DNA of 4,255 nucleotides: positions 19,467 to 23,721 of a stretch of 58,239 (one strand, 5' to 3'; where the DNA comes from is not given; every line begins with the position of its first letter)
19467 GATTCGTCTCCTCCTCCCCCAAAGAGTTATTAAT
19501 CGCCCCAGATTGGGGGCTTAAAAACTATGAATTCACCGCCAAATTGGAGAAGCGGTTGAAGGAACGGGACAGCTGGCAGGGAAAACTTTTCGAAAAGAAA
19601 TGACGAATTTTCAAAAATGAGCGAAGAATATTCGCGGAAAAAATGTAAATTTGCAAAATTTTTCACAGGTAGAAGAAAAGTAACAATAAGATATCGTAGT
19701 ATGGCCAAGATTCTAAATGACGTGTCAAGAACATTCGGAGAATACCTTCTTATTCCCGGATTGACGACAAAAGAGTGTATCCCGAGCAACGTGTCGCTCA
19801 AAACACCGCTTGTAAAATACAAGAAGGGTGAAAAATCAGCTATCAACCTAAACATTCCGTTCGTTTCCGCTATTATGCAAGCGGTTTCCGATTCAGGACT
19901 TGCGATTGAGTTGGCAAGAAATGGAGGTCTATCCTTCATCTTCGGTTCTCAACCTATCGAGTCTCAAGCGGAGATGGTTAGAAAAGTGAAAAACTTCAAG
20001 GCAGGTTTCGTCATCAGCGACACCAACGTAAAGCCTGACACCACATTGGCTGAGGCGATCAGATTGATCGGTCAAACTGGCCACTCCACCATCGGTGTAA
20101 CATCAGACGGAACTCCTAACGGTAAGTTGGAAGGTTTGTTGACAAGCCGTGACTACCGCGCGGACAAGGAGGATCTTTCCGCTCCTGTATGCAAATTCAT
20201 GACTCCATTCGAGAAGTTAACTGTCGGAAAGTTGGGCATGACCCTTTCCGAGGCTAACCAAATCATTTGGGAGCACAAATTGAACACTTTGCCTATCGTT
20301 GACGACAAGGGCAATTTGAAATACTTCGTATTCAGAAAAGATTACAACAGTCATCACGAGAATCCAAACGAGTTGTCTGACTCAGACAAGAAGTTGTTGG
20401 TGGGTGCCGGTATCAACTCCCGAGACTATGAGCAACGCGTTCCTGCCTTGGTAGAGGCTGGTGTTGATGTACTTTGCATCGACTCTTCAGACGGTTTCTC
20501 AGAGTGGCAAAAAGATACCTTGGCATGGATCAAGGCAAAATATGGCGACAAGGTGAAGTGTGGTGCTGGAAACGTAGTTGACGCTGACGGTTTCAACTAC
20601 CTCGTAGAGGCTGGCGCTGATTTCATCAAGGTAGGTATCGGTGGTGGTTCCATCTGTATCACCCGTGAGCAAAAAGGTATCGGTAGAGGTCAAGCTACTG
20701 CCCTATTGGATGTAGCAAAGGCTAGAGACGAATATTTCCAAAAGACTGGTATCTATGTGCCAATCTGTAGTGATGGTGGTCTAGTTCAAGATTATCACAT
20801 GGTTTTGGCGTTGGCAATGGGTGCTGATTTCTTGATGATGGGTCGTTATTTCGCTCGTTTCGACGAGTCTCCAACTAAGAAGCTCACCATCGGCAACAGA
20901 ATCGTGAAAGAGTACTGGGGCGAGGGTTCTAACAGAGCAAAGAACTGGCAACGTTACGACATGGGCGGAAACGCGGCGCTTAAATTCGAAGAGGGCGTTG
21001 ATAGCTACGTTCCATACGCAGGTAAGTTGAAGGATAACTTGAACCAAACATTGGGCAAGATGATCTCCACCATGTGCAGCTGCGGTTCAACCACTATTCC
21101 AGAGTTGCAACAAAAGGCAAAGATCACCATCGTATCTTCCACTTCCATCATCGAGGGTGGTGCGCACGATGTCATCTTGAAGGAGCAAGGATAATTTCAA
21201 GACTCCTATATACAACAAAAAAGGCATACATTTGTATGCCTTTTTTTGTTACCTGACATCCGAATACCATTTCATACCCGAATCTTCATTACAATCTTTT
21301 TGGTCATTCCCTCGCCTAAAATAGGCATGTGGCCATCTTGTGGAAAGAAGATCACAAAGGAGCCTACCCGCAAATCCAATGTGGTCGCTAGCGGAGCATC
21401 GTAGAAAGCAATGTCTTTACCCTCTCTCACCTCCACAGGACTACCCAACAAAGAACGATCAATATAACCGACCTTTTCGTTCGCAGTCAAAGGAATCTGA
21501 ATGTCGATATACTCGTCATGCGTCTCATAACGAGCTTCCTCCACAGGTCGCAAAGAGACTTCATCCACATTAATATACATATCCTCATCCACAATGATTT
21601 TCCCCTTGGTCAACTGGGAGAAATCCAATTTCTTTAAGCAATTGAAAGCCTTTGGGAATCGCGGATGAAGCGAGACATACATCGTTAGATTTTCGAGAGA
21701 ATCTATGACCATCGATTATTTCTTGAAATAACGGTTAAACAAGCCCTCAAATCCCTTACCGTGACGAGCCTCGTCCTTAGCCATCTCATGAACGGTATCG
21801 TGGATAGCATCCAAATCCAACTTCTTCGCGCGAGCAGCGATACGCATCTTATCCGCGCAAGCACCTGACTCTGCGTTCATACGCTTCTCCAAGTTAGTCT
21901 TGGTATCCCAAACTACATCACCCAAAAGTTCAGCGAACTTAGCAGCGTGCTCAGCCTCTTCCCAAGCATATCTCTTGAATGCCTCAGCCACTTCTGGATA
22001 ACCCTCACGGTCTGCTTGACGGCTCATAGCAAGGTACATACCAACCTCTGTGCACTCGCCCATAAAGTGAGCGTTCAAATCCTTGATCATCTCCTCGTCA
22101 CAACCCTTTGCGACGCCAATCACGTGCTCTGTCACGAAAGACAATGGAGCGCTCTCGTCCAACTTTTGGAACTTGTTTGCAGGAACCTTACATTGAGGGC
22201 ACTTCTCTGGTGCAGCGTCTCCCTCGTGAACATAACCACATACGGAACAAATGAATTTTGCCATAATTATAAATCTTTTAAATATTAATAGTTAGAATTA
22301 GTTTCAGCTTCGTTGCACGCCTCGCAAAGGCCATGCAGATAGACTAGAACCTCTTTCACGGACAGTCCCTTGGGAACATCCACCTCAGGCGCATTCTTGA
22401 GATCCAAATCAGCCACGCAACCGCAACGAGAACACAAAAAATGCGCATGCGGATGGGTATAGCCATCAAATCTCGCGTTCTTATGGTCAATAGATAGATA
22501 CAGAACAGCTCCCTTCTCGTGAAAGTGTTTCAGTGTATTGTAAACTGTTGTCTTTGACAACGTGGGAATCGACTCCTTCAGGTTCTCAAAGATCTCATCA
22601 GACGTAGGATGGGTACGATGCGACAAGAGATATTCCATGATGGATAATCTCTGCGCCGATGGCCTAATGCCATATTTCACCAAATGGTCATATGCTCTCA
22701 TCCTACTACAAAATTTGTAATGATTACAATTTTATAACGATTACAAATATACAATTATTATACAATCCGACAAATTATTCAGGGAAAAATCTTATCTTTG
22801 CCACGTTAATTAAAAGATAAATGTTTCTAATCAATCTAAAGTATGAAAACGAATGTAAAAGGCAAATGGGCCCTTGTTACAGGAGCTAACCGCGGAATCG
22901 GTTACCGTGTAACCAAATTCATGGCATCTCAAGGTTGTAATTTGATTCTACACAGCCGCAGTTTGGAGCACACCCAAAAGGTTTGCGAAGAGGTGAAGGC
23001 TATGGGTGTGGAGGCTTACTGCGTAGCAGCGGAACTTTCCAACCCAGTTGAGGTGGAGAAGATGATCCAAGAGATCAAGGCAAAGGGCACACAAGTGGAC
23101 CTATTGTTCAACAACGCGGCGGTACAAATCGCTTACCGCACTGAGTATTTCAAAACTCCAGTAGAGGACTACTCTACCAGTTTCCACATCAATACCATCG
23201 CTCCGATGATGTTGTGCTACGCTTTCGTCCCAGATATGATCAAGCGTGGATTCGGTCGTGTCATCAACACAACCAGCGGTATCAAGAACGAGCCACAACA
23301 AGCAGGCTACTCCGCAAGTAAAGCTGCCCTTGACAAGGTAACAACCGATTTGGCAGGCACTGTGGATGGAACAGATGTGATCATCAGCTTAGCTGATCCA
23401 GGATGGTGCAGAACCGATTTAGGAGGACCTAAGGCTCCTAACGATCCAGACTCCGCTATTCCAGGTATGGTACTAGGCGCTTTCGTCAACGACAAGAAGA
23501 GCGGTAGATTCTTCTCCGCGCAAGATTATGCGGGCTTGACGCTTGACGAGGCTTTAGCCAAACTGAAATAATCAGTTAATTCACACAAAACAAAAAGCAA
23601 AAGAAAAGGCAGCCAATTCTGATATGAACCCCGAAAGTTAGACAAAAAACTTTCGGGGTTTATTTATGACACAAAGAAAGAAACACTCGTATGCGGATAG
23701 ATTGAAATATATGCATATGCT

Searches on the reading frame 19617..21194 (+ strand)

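Call 84: search_protein_families(library=pfam, proteins=[window:19617-21194:+], max_evalue=0.00001)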
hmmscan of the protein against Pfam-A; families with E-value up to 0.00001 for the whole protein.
window:19617-21194:+ (525 aa): 2 families
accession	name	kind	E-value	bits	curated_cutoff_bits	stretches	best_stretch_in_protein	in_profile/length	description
PF00478.31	IMPDH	-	8.8e-109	364.1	25.6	1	39-517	3-345/345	IMP dehydrogenase / GMP reductase domain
PF00571.33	CBS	-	3.9e-08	33.9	24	0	138-179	12-50/57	CBS domain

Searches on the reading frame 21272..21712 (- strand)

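Call 84: search_protein_families(library=pfam, proteins=[window:21272-21712:-], max_evalue=0.00001)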
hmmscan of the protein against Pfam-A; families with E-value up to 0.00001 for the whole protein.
window:21272-21712:- (146 aa): 1 family
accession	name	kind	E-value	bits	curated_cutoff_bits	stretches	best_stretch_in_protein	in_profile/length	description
PF04074.18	DUF386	-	2.5e-38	131.8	26.5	1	1-145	1-145/145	YhcH/YjgK/YiaL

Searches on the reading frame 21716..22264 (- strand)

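Call 84: search_protein_families(library=pfam, proteins=[window:21716-22264:-], max_evalue=0.00001)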
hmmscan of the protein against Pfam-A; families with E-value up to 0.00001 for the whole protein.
window:21716-22264:- (182 aa): 3 families
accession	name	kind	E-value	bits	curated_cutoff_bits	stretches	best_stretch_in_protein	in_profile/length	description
PF21349.2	RUBY_RBDX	-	1.1e-14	54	26.5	1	5-33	2-30/30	Rubrerythrin, rubredoxin-like domain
PF02915.23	Rubrerythrin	-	1.3e-14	55.2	22.8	1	63-125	3-64/137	Rubrerythrin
PF00210.30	Ferritin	-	1.9e-07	31.5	24.5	1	61-114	2-55/142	Ferritin-like domain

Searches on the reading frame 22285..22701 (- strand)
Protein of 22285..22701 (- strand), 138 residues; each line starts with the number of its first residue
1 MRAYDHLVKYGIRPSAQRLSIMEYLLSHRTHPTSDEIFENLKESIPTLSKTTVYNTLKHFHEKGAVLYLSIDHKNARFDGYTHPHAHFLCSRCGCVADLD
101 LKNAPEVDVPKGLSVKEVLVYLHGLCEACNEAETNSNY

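Call 84: search_protein_families(library=pfam, proteins=[window:22285-22701:-], max_evalue=0.00001)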
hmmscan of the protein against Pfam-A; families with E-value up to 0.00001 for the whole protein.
window:22285-22701:- (138 aa): 1 family
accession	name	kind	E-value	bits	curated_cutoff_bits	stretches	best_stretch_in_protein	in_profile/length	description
PF01475.25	FUR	-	2.4e-22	79.8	23.1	1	10-102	2-96/121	Ferric uptake regulator family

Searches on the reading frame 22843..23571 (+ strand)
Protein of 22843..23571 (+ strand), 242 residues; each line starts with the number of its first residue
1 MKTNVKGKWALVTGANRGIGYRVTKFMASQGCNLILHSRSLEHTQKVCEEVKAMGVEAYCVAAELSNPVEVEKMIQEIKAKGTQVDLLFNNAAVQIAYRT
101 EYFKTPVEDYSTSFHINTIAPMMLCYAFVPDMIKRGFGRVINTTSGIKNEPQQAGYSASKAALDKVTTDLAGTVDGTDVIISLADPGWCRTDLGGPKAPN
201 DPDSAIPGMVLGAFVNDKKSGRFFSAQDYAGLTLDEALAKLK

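Call 8: find_encoding_contigs(protein=window:22843-23571:+, flank=8000, max_places=10)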
Protein window:22843-23571:+ (242 aa): 1 contig read that carries it; 1 place shown.
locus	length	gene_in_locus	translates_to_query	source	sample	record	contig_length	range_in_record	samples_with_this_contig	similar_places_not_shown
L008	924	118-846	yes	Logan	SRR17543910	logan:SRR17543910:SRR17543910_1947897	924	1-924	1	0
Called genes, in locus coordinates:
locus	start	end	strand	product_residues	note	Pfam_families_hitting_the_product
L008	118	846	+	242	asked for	PF00106:adh_short, PF08659:KR, PF13561:adh_short_C2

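Call 32: find_homologous_proteins(query=window:22843-23571:+, max_evalue=1e-60)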
Query window:22843-23571:+ (242 aa): 6384 proteins with E <= 1e-60 among 8000 candidates; the best 120 are listed.
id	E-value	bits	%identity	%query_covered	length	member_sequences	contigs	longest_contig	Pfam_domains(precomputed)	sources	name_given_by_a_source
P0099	7.9e-153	525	96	100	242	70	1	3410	PF08659.17,PF13561.13,PF00106.32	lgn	-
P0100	5.4e-137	473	92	93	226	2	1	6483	PF08659.17,PF13561.13,PF00106.32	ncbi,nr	ncbi:MAG: SDR family oxidoreductase, partial [Paludibacteraceae bacterium]|nr:SDR family oxidoreduct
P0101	7.2e-135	466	84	100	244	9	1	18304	PF08659.17,PF13561.13,PF00106.32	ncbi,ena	-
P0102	7.3e-135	466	84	100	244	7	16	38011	PF08659.17,PF13561.13,PF00106.32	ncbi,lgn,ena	-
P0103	2.7e-134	464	83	100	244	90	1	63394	PF08659.17,PF13561.13,PF00106.32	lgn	-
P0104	2.4e-133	461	83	100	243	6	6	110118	PF08659.17,PF13561.13,PF00106.32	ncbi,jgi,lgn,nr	ncbi:MAG: SDR family oxidoreductase [Bacteroidales bacterium]|nr:SDR family oxidoreductase [Bacteroi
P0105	1.7e-131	455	83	98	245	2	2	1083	PF08659.17,PF13561.13,PF00106.32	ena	-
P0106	4.6e-130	450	81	100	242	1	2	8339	PF08659.17,PF13561.13,PF00106.32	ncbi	-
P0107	9.4e-130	449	81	98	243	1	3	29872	PF08659.17,PF13561.13,PF00106.32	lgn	-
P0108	6.4e-129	446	81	98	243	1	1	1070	PF08659.17,PF13561.13,PF00106.32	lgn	-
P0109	1.2e-128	446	82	98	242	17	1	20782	PF08659.17,PF13561.13,PF00106.32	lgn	-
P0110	3.7e-126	437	79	99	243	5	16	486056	PF08659.17,PF13561.13,PF00106.32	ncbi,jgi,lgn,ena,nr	ncbi:MAG: SDR family oxidoreductase [Paludibacteraceae bacterium]|nr:SDR family oxidoreductase [Palu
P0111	5.6e-126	437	79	99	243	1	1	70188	PF08659.17,PF13561.13,PF00106.32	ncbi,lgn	-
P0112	5.7e-126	437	79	99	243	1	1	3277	PF08659.17,PF13561.13,PF00106.32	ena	-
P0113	7.9e-126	436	79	99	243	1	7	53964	PF08659.17,PF13561.13,PF00106.32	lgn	-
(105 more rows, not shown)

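Call 33: find_encoding_contigs(protein=P0099, flank=8000, max_places=6)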
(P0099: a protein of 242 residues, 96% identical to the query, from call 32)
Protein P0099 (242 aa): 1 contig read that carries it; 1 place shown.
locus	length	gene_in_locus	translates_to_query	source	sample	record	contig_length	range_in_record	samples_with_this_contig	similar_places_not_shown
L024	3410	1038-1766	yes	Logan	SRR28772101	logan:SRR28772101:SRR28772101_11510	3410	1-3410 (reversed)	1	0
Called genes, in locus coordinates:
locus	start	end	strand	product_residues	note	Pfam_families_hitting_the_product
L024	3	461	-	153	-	?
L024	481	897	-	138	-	PF01475:FUR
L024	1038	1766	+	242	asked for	PF00106:adh_short, PF08659:KR, PF13561:adh_short_C2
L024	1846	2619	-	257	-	PF13505:OMP_b-brl (weak), PF13568:OMP_b-brl_2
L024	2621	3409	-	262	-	?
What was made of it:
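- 22843..23571 (+): Flanking SDR oxidoreductase gene, convergent with the OMP gene. Its terminator is the insertion target. The orthologous gene lies next to an empty site in L024 (call 33).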

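Call 34: find_encoding_contigs(protein=P0102, flank=6000, max_places=4)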
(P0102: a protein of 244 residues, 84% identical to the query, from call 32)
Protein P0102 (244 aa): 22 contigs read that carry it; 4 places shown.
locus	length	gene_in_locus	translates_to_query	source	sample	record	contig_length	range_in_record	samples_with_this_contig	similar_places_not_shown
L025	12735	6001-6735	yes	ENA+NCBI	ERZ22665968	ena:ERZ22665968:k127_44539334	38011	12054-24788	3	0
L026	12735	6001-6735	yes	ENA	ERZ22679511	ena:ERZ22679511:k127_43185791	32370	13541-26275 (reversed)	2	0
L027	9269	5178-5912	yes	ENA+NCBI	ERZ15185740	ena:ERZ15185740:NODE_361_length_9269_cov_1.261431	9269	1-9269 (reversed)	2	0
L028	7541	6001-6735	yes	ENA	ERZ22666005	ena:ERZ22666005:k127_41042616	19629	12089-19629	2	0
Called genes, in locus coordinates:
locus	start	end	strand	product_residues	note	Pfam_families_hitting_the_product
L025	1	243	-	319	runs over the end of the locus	PF01073:3Beta_HSD, PF01370:Epimerase, PF02719:Polysacc_synt_2, PF03435:Sacchrp_dh_NADP (weak), PF04321:RmlD_sub_bind, PF07993:NAD_binding_4, PF13460:NAD_binding_10, PF16363:GDP_Man_Dehyd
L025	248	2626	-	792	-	PF03176:MMPL, PF00873:ACR_tran (weak), PF02460:Patched, PF12349:Sterol-sensing, PF03176:MMPL, PF00873:ACR_tran (weak)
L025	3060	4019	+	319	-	PF00535:Glycos_transf_2, PF10111:Glyco_tranf_2_2 (weak), PF13641:Glyco_tranf_2_3, PF13632:Glyco_trans_2_3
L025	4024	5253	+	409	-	PF07670:Gate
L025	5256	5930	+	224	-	PF01980:TrmO_N, PF18389:TrmO_C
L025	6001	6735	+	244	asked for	PF00106:adh_short, PF08659:KR, PF13561:adh_short_C2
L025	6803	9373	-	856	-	PF11897:DUF3417, PF00343:Phosphorylase, PF28476:GlgP_C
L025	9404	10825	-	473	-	PF03065:Glyco_hydro_57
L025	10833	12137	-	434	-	PF08323:Glyco_transf_5, PF13579:Glyco_trans_4_4, PF13439:Glyco_transf_4, PF20706:GT4-conflict, PF00534:Glycos_transf_1, PF13692:Glyco_trans_1_4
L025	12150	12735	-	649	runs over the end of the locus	PF12439:GDE_N, PF06202:GDE_C, PF12899:Glyco_hydro_100 (faint)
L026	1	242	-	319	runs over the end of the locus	PF01073:3Beta_HSD, PF01370:Epimerase, PF02719:Polysacc_synt_2, PF03435:Sacchrp_dh_NADP (weak), PF04321:RmlD_sub_bind, PF07993:NAD_binding_4, PF13460:NAD_binding_10, PF16363:GDP_Man_Dehyd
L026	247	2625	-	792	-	PF03176:MMPL, PF00873:ACR_tran (weak), PF02460:Patched, PF12349:Sterol-sensing, PF03176:MMPL, PF00873:ACR_tran (weak)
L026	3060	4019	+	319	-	PF00535:Glycos_transf_2, PF10111:Glyco_tranf_2_2 (weak), PF13641:Glyco_tranf_2_3, PF13632:Glyco_trans_2_3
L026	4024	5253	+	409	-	PF07670:Gate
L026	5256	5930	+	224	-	PF01980:TrmO_N, PF18389:TrmO_C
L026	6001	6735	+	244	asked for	PF00106:adh_short, PF08659:KR, PF13561:adh_short_C2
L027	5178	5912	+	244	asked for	PF00106:adh_short, PF08659:KR, PF13561:adh_short_C2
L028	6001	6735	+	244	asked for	PF00106:adh_short, PF08659:KR, PF13561:adh_short_C2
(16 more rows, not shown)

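Call 84: search_protein_families(library=pfam, proteins=[window:22843-23571:+], max_evalue=0.00001)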
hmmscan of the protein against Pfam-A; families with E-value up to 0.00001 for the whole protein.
window:22843-23571:+ (242 aa): 3 families
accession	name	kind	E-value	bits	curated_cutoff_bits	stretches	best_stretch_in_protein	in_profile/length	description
PF00106.31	adh_short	-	4.7e-39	134.3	26.6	1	8-197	1-190/195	short chain dehydrogenase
PF13561.12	adh_short_C2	-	7.6e-27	94.8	27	1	14-194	1-181/236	Enoyl-(Acyl carrier protein) reductase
PF08659.16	KR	-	1.4e-11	45.1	22.6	1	10-166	3-159/180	KR domain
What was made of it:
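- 22843..23571 (+): Pfam adh_short (call 84).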
